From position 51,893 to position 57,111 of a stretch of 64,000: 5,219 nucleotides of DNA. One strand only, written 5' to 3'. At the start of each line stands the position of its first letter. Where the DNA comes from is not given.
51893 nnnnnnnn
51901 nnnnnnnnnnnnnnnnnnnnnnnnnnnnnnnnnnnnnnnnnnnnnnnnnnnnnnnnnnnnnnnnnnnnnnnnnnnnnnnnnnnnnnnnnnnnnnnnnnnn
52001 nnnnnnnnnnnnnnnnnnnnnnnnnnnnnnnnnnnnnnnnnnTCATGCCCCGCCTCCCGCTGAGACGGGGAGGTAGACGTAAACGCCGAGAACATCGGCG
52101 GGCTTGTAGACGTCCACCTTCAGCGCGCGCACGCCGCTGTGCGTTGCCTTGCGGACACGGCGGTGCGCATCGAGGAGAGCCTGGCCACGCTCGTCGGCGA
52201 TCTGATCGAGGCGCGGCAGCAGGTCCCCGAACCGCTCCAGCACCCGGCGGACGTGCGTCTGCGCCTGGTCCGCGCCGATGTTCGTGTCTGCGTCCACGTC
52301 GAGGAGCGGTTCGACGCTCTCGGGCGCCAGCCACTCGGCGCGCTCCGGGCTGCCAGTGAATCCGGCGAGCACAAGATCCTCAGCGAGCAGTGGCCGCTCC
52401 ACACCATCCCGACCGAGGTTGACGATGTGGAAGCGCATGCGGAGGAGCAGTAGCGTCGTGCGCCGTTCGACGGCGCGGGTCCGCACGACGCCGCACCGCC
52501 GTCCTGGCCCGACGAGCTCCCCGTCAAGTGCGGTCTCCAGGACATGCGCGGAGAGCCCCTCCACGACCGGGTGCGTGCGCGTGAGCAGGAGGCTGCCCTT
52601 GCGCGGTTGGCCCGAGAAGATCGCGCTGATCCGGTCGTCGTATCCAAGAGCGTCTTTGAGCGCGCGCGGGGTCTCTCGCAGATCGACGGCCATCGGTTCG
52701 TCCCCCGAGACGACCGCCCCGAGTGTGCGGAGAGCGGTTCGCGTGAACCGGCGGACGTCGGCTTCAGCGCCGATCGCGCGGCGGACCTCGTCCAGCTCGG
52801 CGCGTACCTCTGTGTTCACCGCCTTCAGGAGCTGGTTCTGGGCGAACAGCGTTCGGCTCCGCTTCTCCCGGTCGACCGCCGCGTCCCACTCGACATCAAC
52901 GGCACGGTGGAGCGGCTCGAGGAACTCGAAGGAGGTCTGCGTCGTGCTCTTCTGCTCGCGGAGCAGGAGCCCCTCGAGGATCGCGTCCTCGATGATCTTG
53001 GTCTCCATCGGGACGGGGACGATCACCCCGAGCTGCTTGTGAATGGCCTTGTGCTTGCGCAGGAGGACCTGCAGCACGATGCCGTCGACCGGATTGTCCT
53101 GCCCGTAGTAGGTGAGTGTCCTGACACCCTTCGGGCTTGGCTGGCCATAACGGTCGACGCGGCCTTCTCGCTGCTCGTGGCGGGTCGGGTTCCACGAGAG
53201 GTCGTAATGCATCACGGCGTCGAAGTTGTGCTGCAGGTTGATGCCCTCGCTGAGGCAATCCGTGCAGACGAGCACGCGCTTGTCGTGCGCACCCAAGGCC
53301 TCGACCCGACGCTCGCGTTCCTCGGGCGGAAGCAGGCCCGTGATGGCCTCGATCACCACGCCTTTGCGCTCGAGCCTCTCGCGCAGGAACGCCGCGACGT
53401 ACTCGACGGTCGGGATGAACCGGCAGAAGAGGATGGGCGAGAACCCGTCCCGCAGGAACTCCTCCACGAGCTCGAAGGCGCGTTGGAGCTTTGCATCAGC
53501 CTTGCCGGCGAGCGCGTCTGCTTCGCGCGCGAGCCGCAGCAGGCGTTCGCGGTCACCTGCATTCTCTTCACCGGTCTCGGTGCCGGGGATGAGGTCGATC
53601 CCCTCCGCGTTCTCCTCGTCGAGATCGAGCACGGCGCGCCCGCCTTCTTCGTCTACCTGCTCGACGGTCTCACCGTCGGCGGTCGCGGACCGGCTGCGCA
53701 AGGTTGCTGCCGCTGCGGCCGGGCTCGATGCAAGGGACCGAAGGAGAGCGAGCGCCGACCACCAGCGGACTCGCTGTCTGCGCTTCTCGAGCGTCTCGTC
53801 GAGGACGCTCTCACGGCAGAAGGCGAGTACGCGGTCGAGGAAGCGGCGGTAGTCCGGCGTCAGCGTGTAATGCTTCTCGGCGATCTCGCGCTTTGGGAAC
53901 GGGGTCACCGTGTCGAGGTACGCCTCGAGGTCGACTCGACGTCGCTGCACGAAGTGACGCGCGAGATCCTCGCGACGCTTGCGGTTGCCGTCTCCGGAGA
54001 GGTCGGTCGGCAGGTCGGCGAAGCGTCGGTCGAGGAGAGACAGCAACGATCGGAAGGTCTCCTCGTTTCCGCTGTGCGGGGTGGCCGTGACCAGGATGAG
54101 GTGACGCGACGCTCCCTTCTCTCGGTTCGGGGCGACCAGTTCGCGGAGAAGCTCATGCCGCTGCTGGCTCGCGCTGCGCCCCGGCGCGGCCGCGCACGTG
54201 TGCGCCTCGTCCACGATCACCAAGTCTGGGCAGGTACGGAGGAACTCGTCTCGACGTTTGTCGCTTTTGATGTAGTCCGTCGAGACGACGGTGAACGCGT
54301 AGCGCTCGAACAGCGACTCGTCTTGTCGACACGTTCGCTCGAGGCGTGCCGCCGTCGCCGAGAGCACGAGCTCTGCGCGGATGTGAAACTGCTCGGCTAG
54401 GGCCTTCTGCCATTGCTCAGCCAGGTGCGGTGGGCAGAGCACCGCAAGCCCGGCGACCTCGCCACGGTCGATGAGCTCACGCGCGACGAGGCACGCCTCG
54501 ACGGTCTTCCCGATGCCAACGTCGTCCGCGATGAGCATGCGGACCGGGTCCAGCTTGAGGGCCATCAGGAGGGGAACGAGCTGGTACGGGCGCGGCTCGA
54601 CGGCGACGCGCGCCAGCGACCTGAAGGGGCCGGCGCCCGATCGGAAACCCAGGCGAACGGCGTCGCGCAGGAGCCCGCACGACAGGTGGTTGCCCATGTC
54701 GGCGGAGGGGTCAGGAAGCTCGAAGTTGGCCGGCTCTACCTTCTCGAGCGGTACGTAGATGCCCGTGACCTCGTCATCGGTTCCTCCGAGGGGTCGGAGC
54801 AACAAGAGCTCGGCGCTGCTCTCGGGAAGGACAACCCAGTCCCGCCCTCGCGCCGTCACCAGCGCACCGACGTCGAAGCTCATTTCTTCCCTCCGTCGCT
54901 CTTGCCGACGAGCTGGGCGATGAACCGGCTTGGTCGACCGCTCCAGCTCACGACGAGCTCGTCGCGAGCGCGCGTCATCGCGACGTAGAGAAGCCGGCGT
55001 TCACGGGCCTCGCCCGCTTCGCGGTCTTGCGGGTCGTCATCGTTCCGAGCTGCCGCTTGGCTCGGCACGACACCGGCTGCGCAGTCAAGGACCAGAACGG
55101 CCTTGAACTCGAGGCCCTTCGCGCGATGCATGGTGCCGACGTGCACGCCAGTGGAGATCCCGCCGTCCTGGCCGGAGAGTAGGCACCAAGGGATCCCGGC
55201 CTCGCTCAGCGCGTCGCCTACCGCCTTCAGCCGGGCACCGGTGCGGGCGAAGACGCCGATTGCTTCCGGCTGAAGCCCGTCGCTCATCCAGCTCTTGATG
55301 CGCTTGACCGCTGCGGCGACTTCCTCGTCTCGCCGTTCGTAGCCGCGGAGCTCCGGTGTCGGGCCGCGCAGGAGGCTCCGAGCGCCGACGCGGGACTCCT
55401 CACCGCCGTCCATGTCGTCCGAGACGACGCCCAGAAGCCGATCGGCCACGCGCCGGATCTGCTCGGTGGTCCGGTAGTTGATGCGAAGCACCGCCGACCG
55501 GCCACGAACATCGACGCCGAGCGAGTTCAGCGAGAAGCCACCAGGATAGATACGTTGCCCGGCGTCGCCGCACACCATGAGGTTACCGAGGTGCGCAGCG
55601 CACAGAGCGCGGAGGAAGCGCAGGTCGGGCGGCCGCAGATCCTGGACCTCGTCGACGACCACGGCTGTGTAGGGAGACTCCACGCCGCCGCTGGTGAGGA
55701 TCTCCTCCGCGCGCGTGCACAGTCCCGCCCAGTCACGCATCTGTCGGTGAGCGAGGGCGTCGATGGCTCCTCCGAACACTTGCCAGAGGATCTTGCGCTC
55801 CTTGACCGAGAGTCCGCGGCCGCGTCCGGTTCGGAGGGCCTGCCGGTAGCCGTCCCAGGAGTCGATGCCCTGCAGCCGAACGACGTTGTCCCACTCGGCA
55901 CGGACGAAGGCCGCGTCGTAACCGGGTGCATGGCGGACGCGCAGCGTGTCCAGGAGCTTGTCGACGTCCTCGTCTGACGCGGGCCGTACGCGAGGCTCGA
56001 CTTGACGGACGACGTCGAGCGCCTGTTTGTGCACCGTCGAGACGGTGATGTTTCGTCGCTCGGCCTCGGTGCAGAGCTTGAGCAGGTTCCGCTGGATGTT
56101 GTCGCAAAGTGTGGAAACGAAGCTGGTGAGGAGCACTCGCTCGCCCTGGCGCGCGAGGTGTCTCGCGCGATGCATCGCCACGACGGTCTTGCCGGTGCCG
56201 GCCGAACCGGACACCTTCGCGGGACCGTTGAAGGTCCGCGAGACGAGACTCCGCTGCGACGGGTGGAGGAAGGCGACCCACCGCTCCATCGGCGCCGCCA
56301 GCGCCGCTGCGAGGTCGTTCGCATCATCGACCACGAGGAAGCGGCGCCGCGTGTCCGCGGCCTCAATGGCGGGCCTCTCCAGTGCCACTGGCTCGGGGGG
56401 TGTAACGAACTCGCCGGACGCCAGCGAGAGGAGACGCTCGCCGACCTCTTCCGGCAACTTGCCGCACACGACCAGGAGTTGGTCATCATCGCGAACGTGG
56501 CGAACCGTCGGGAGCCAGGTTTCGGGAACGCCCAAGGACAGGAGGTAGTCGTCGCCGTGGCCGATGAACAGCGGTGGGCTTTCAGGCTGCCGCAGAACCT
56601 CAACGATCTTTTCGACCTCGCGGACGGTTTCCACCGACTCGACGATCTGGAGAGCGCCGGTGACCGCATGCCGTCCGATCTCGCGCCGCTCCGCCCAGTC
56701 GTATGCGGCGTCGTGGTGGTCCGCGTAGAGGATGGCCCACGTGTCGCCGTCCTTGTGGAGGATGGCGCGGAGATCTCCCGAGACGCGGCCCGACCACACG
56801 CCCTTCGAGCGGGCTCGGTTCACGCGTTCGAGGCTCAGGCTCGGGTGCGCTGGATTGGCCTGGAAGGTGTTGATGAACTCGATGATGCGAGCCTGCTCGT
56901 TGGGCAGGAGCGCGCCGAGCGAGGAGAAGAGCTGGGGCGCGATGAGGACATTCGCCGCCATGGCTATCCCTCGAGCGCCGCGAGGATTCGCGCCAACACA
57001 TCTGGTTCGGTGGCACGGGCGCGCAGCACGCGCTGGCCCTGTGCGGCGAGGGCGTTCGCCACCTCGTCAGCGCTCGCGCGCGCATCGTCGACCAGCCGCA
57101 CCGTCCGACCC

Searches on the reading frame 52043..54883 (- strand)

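Call 4: search_protein_families(library=pfam, proteins=[window:52043-54883:-], max_evalue=0.01)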
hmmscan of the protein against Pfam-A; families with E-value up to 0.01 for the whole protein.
window:52043-54883:- (946 aa): 4 families
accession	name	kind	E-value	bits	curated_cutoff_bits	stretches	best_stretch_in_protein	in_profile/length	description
PF00271.37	Helicase_C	-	4e-18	66.1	23.5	1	472-580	5-110/110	Helicase conserved C-terminal domain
PF00176.29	SNF2-rel_dom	-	5.8e-10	39.2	24.9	1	115-285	19-179/290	SNF2-related domain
PF00270.35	DEAD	-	8.3e-08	32.6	26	1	115-271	16-162/167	DEAD/DEAH box helicase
PF04851.21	ResIII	-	2.2e-07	31.3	22.5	1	109-269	19-162/164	Type III restriction enzyme, res subunit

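Call 5: search_protein_families(library=padloc, proteins=[window:52043-54883:-], max_evalue=0.001)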
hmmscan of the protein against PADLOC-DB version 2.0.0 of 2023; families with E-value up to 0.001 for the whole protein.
window:52043-54883:- (946 aa): 45 families (the best 25 are shown)
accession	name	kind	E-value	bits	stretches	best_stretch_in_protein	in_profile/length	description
PDLC02853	DpdE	-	7.3e-254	843.1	1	2-942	4-974/985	DpdE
PDLC02621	DrmD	-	2.4e-78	262.4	1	86-705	115-730/1040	DrmD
PDLC02500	BrxHI|BrxHII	-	3.4e-59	199.3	1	94-620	88-611/933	BrxHI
PDLC00659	HmaA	-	9.6e-55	184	2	85-403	93-399/1176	SNF2 helicase / DEAD-box helicase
PDLC02504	BrxHI|BrxHII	-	1.1e-52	177.2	1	72-725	85-718/971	BrxHII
PDLC02572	DrmA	-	1.3e-52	177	1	74-624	94-670/1043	DrmA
PDLC02633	DrmD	-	6.5e-48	161.3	1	55-585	82-634/839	DrmD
PDLC02632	DrmD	-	2.4e-47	159.8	1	74-582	99-627/662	DrmD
PDLC02620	DrmD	-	1.1e-40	137.4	1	88-620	91-615/1060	DrmD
PDLC02623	DrmD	-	2.8e-37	126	2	382-684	445-720/1040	DrmD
PDLC02843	DpdE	-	3.6e-37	125.8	2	81-333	143-356/1091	DpdE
PDLC02840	DpdE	-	2.7e-36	123.3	2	95-291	158-324/1091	DpdE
PDLC02634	DrmD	-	5.4e-35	118.5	2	89-286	86-273/900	DrmD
PDLC02619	DrmD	-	5.4e-34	115.4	2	85-287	21-211/872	DrmD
PDLC02846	DpdE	-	1.7e-28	97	2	88-286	154-339/1034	DpdE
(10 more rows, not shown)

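Call 6: search_protein_families(library=ncbifam, proteins=[window:52043-54883:-], max_evalue=0.01)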
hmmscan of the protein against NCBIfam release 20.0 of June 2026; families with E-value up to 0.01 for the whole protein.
window:52043-54883:- (946 aa): 24 families
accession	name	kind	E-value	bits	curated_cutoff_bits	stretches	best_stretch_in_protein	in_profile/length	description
NF038317.1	DISARM_DrmD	equivalog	1.3e-85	288.6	610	1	87-906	98-926/1021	DISARM system SNF2-like helicase DrmD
NF041062.1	DpdE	equivalog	1.6e-50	172.1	500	2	87-286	144-314/1048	protein DpdE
NF042964.1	phospholipD_antiphage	equivalog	1.1e-38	133.1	1100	2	302-646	521-853/895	phospholipase D-like domain-containing anti-phage protein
NF038318.1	DISARM_DrmD_b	equivalog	4.6e-34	117.7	950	2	85-234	18-165/868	DISARM system SNF2-like helicase DrmD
NF003426.0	PRK04914.1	equivalog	4.7e-30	104.5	576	2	114-308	171-356/959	RNA polymerase-associated protein RapA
NF058637.1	helic_SCO1167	equivalog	5.6e-13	47.9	1200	1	461-594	760-889/932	SCO1167/SCO6262 family helicase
TIGR04095.1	dnd_restrict_1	equivalog_domain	3.1e-10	39.7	600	1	120-235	31-150/451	DNA phosphorothioation system restriction enzyme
NF010337.0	PRK13766.1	equivalog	1.5e-08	33.3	610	1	91-229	11-143/781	Hef nuclease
NF008744.0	PRK11776.1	equivalog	1.2e-07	30.6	524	1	481-581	243-338/460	ATP-dependent RNA helicase DbpA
TIGR00643.1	recG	equivalog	4.4e-06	25.7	659.4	1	113-269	256-396/629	ATP-dependent DNA helicase RecG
NF053675.1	pilus_reg_Snf2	equivalog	1e-05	23.9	1100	0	501-583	894-976/1029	pilus expression-regulating Snf2 family helicase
NF008166.0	PRK10917.1-4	equivalog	4.6e-05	21.7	864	1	112-269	296-443/705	ATP-dependent DNA helicase RecG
NF053711.1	RNA_heli_RhlE1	exception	0.00015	20.6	750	1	500-581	260-340/434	RNA helicase RhlE1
NF008394.0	PRK11192.1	equivalog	0.00032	19.7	507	1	482-581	249-343/441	ATP-dependent RNA helicase SrmB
NF008279.0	PRK11057.1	equivalog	0.00035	19.1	1015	1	480-583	236-334/608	ATP-dependent DNA helicase RecQ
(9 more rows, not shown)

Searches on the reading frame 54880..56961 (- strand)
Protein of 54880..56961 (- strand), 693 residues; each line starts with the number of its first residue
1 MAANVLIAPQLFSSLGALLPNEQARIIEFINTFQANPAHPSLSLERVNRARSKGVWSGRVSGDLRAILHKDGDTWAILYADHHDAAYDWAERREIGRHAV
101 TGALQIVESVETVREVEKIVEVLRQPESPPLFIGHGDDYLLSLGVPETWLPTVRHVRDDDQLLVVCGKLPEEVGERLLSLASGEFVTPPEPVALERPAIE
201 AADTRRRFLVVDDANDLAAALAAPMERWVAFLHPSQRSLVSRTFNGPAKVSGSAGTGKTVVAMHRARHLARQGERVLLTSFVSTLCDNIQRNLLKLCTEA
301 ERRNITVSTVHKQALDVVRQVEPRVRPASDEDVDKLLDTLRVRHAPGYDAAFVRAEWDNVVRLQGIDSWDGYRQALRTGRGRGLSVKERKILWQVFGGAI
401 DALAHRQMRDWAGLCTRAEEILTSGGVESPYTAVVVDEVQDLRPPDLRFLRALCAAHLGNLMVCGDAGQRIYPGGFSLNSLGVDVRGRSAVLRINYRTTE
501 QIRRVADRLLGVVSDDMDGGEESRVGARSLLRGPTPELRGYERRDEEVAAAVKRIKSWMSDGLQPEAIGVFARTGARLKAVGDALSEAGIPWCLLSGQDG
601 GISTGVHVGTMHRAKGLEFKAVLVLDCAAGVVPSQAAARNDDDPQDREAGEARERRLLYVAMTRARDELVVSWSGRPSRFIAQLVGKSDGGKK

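Call 4: search_protein_families(library=pfam, proteins=[window:54880-56961:-], max_evalue=0.01)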
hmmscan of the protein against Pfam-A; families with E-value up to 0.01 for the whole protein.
window:54880-56961:- (693 aa): 12 families
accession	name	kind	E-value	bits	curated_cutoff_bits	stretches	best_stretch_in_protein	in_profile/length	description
PF13361.12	UvrD_C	-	2e-24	87.1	25.6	2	604-674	285-348/350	UvrD-like helicase C-terminal domain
PF00580.27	UvrD-helicase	-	1e-17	65.2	23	1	233-472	2-253/271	UvrD/REP helicase N-terminal domain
PF13245.12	AAA_19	-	2.4e-10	41.1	25.1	1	245-474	11-133/134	AAA domain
PF13538.12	UvrD_C_2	-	3.3e-10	40.1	27.4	1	652-671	32-51/52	UvrD-like helicase C-terminal domain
PF13191.12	AAA_16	-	8.9e-07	30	32.6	1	250-456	29-158/167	AAA ATPase domain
PF13604.12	AAA_30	-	5e-06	26.8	27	1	232-310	2-73/191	AAA domain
PF13401.12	AAA_22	-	2.2e-05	25.2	27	0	410-465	67-122/130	AAA domain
PF13087.12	AAA_12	-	5.6e-05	23.2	27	1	545-671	89-190/195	AAA domain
PF13481.12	AAA_25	-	0.0017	18.4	27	1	229-338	15-136/195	AAA domain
PF01656.29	CbiA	-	0.002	18.5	25.4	1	250-278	4-32/125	CobQ/CobB/MinD/ParA nucleotide binding domain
PF25199.1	nSTAND_NTPase5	-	0.0028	17.9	34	0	250-279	46-76/145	Novel STAND NTPase 5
PF09848.15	SLFN-g3_helicase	-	0.0049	16.6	24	0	250-293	6-51/354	Schlafen group 3, DNA/RNA helicase domain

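Call 5: search_protein_families(library=padloc, proteins=[window:54880-56961:-], max_evalue=0.001)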
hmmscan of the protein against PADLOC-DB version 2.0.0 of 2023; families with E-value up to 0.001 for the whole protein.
window:54880-56961:- (693 aa): 43 families (the best 25 are shown)
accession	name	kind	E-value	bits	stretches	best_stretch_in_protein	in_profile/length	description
PDLC01087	C3a187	-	5.9e-33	112.5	2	429-683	318-552/559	NERD+UvrD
PDLC00132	GajB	-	3.9e-30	103.1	3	429-598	213-384/625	UrvD helicase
PDLC00114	GajB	-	7.5e-27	92.2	2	227-594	3-380/635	UrvD helicase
PDLC03802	RTasHel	-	1.6e-25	88.1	3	428-592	190-339/675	DRT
PDLC00117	GajB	-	1.6e-24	84.3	2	390-593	173-378/604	UrvD helicase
PDLC00104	GajB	-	3.7e-20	70.2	2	604-670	502-560/574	UrvD helicase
PDLC00121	GajB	-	3.2e-17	60.3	2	431-592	203-360/565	UrvD helicase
PDLC00123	GajB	-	1.6e-13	48.1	1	606-670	442-504/540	UrvD helicase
PDLC00108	GajB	-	8.7e-13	46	1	572-676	319-417/445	UrvD helicase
PDLC00112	GajB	-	2e-12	44.6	1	605-672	494-556/581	UrvD helicase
PDLC00127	GajB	-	4.6e-12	43.2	1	603-670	503-563/594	UrvD helicase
PDLC00136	GajB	-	1.5e-11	42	2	602-674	483-548/570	UrvD helicase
PDLC00106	GajB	-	2.4e-11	40.9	1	398-516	174-294/577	UrvD helicase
PDLC00107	GajB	-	2.5e-11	40.9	1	602-675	476-558/587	UrvD helicase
PDLC00103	GajB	-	3.6e-11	40.7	1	402-587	184-370/612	UrvD helicase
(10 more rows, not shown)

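Call 6: search_protein_families(library=ncbifam, proteins=[window:54880-56961:-], max_evalue=0.01)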
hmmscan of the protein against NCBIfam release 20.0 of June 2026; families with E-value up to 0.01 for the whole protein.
window:54880-56961:- (693 aa): 19 families
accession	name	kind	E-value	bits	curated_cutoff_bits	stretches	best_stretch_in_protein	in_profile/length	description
NF008276.0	PRK11054.1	equivalog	3e-25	88.8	543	3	387-509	387-515/684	DNA helicase IV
NF008743.0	PRK11773.1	equivalog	1.8e-19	69.6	965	2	602-674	550-615/720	DNA helicase II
TIGR01075.1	uvrD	equivalog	8e-19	67.4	1144.45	2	601-674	544-610/715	DNA helicase II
TIGR01073.1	pcrA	equivalog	1.7e-18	66.4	911.2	1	605-672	548-608/725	DNA helicase PcrA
TIGR01074.1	rep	equivalog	7.4e-18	64.2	951.45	2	603-679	549-617/668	DNA helicase Rep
NF041464.1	HelD_BACSU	equivalog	1.6e-15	56.1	419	1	433-684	549-774/779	RNA polymerase recycling motor HelD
NF041258.1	motor_HelR_2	exception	4.3e-11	41.7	1100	2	428-524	511-609/713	RNA polymerase recycling motor ATPase HelR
NF041254.1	motor_HelR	exception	3.9e-10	38.6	750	2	216-274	172-230/706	RNA polymerase recycling motor ATPase HelR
NF041465.1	HelD_MYCSM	equivalog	1.1e-09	37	1051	2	430-524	518-614/719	RNA polymerase recycling motor HelD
NF008172.0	PRK10919.1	equivalog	2.1e-09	36.1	1168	1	606-672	552-610/673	DNA helicase Rep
NF040671.1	PLuB_AAA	exception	4.3e-08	31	999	1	229-322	813-904/1256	PLuB system helicase-like protein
TIGR00609.1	recB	equivalog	2.5e-06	25.9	696.05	1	606-674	728-813/1175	exodeoxyribonuclease V subunit beta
NF010485.0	PRK13909.1-2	equivalog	8.7e-05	20.9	650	0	604-626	609-631/909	RecB-like helicase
TIGR02785.1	addA_Gpos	equivalog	0.00027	18.9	707.65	0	652-670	857-875/1234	helicase-exonuclease AddAB subunit AddA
TIGR02784.1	addA_alphas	equivalog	0.00033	19.1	860.75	1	644-672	840-868/1138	double-strand break repair helicase AddA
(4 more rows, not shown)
